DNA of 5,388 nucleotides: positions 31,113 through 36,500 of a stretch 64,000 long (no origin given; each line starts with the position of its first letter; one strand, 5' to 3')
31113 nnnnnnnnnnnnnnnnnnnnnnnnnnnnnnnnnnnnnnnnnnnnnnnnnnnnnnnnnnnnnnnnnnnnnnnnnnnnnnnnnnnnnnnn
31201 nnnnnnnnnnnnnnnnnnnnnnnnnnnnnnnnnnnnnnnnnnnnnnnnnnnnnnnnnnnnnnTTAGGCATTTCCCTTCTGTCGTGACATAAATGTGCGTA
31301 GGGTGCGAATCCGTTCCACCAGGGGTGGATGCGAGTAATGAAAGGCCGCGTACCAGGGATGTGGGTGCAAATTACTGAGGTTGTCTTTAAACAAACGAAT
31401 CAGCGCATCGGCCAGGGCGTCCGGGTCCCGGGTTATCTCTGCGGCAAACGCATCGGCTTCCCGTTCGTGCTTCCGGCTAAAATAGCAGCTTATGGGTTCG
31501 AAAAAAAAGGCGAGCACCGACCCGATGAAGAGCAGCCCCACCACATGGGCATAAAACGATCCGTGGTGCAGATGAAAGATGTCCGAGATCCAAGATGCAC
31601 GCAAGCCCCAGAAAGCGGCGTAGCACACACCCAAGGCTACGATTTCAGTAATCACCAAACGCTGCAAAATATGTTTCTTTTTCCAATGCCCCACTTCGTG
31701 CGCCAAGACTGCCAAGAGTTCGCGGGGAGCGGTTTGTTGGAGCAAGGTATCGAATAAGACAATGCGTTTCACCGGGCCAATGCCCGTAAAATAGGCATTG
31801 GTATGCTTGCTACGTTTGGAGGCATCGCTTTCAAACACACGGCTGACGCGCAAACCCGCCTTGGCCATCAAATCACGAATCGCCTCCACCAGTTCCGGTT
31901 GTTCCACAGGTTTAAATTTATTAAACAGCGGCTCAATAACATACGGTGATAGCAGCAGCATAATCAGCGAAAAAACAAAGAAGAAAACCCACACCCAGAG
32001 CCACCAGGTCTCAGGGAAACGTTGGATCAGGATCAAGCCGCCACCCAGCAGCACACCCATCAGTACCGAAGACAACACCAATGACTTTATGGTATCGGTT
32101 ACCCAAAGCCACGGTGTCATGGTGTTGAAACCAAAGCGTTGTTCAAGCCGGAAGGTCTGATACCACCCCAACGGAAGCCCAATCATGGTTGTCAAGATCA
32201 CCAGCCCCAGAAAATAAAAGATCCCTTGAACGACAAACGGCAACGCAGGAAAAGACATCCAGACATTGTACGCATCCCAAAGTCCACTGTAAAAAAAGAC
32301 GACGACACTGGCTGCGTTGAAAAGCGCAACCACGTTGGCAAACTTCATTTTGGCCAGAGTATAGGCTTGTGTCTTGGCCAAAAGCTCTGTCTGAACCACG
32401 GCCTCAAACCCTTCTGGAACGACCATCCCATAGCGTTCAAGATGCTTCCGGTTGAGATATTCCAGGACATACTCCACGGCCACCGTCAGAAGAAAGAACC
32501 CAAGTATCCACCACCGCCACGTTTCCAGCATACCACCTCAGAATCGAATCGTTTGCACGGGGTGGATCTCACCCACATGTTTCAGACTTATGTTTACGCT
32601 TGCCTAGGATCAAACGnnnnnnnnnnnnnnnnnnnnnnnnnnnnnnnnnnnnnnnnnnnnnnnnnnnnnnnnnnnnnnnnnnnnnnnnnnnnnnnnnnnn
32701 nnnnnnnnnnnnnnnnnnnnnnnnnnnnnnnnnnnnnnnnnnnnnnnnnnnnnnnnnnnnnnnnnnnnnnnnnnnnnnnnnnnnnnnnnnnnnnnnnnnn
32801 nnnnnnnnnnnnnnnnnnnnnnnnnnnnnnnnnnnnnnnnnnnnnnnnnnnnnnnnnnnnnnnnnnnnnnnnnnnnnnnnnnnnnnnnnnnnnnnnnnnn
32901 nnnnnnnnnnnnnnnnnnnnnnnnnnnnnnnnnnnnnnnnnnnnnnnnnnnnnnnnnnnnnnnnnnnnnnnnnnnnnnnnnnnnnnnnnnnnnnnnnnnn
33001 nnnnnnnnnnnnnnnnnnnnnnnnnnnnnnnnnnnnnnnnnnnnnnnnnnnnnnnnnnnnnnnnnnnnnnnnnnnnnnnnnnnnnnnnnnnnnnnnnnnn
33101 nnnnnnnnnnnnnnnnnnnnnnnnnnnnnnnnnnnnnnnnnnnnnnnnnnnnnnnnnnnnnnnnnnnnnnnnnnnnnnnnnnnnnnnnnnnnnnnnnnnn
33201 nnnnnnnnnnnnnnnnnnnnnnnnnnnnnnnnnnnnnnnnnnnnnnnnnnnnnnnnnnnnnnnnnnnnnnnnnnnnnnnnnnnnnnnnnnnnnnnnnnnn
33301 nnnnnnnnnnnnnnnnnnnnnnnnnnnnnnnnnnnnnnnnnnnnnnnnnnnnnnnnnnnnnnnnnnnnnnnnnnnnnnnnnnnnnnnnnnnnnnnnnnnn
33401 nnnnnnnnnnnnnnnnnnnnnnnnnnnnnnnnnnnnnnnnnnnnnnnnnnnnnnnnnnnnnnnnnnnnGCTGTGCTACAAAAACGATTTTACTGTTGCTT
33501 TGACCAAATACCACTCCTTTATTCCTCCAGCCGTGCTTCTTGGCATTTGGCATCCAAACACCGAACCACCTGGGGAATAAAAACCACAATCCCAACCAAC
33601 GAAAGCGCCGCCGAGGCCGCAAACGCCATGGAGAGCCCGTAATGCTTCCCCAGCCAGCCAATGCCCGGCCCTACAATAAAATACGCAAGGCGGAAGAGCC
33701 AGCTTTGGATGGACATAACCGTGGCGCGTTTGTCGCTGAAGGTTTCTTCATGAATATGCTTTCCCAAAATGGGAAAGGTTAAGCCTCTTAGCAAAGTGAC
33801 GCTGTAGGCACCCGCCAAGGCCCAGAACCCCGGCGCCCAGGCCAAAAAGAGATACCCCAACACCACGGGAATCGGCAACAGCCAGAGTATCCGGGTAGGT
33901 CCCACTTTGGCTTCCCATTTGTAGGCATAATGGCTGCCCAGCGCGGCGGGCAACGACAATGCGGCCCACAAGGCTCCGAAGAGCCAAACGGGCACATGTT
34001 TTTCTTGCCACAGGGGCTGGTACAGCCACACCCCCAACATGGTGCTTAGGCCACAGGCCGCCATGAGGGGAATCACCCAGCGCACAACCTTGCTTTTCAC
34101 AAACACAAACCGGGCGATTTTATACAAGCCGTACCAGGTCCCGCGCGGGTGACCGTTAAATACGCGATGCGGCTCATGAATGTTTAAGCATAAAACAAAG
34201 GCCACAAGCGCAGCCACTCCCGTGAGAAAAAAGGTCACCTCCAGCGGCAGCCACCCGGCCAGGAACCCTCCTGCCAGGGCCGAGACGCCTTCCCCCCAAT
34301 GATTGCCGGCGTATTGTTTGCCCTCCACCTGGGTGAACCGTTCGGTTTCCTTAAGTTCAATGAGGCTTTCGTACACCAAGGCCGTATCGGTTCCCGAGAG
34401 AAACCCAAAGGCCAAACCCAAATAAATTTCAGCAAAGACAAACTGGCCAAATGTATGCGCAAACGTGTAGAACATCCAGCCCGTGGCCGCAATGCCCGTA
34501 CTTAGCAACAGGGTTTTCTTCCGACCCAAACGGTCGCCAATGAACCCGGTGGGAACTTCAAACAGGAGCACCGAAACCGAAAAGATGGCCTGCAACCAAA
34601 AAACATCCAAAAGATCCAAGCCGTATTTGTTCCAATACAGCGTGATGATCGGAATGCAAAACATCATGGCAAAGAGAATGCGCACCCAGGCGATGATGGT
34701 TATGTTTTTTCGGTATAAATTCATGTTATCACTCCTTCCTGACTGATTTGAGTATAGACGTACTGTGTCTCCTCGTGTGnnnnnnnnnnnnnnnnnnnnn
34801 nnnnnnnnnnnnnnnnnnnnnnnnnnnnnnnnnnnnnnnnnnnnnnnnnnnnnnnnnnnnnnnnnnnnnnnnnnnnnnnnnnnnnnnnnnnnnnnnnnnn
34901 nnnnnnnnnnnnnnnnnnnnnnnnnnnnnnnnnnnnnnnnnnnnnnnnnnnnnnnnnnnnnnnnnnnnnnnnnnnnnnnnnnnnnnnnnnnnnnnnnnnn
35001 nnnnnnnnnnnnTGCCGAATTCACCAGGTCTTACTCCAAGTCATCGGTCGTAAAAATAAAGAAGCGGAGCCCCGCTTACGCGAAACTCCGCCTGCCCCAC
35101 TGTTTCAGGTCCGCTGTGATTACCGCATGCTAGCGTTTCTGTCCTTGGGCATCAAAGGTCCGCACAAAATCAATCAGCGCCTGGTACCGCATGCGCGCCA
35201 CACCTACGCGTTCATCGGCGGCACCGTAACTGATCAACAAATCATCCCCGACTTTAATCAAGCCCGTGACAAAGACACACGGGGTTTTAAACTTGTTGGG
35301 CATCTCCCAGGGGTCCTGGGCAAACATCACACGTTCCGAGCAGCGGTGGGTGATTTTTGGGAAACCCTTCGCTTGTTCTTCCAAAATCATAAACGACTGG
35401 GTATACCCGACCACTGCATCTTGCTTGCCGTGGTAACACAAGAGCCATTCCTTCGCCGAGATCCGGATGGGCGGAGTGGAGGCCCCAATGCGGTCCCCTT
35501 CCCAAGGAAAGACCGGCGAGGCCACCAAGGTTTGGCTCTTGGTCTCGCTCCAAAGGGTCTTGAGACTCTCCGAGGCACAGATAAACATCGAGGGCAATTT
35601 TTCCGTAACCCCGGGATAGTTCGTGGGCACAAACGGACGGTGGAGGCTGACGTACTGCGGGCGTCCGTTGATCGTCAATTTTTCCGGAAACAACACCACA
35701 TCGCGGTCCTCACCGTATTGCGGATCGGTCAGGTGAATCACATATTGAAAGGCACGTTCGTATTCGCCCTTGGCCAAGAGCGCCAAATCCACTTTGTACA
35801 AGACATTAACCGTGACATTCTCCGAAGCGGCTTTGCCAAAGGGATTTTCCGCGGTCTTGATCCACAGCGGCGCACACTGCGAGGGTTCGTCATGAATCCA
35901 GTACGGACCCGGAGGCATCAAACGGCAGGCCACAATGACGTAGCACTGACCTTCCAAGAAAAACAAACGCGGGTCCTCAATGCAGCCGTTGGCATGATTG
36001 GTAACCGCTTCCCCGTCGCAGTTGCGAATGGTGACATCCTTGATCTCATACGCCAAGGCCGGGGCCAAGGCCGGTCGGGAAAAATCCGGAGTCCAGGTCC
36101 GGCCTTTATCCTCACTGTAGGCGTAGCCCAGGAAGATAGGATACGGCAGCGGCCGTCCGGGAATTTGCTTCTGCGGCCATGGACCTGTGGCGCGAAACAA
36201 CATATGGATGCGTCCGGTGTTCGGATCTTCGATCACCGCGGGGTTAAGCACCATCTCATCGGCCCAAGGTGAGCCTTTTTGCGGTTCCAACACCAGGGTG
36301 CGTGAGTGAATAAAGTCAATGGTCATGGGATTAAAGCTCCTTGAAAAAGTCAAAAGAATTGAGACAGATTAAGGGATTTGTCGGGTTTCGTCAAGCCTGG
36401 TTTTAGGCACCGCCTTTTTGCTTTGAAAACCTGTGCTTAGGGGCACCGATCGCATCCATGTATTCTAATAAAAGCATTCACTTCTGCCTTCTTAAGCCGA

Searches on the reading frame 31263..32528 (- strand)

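Call 33: search_protein_families(library=pfam, proteins=[window:31263-32528:-])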
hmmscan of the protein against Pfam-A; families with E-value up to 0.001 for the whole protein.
window:31263-32528:- (421 aa): 2 families
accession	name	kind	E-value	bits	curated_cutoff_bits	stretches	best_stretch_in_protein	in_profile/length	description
PF16491.10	Peptidase_M48_N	-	6.6e-48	163.3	27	1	27-204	2-179/179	CAAX prenyl protease N-terminal, five membrane helices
PF01435.24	Peptidase_M48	-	3.8e-38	131.6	20.3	1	208-412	2-184/186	Peptidase family M48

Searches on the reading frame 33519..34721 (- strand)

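Call 33: search_protein_families(library=pfam, proteins=[window:33519-34721:-])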
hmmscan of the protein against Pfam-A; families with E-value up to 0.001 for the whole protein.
window:33519-34721:- (400 aa): 1 family
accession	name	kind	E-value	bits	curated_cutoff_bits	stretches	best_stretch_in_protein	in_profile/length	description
PF07690.21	MFS_1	-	1.1e-25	90.8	33.4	1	17-319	10-315/347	Major Facilitator Superfamily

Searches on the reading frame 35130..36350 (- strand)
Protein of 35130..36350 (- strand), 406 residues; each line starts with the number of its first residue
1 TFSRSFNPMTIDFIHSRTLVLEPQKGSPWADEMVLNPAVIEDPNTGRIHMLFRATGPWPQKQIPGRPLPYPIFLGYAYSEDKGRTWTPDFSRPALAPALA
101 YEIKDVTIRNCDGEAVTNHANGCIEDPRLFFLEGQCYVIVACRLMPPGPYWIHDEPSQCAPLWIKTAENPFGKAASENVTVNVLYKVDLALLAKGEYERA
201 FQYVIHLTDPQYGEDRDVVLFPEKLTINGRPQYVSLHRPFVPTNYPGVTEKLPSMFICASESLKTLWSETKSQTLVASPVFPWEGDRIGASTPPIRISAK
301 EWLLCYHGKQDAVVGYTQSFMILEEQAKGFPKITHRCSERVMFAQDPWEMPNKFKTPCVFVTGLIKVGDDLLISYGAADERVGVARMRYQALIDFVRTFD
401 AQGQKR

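Call 33: search_protein_families(library=pfam, proteins=[window:35130-36350:-])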
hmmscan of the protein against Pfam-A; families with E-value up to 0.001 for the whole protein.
window:35130-36350:- (406 aa): 1 family
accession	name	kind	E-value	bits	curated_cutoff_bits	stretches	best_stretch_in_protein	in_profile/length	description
PF04041.19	Glyco_hydro_130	-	1.9e-15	57.1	26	1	215-397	155-319/320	beta-1,4-mannooligosaccharide phosphorylase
